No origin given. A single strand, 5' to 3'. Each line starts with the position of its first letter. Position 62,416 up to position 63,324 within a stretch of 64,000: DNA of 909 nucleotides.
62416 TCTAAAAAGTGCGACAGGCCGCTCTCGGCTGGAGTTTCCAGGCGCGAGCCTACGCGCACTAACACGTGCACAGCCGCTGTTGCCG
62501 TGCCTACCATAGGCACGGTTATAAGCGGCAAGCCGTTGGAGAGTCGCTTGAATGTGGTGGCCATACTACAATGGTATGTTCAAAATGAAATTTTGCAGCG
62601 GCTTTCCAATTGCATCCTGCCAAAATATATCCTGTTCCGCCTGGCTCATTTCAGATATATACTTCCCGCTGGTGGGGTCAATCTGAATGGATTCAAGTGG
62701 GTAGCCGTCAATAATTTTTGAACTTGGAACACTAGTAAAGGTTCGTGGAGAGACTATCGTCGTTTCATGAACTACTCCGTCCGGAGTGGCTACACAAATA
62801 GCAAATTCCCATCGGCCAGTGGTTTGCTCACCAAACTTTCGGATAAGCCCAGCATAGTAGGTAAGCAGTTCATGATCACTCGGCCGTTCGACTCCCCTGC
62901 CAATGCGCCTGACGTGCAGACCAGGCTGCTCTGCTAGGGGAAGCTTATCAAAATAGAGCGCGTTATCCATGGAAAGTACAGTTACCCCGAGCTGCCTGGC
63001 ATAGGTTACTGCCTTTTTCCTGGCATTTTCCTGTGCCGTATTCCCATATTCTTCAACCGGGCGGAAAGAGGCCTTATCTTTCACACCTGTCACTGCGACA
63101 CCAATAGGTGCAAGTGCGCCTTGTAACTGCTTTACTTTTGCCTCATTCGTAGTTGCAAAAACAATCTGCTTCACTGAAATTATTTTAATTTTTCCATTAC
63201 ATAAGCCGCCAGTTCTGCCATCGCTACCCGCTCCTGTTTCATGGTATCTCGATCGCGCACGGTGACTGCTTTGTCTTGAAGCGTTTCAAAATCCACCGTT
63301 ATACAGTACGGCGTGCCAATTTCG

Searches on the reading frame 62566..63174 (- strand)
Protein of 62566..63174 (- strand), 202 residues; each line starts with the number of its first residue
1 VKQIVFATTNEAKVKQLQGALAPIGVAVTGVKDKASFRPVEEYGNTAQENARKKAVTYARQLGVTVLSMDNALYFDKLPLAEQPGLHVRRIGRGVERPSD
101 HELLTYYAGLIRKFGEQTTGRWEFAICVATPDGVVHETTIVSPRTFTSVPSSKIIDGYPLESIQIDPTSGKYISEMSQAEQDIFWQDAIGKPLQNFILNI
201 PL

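Call 30: search_protein_families(library=pfam, proteins=[window:62566-63174:-], max_evalue=0.01)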
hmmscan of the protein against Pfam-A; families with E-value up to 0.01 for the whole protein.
window:62566-63174:- (202 aa): 1 family
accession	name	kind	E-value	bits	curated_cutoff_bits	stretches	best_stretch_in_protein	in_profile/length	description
PF01725.21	Ham1p_like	-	8.2e-15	55.6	22.5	1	4-136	1-127/186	Ham1 family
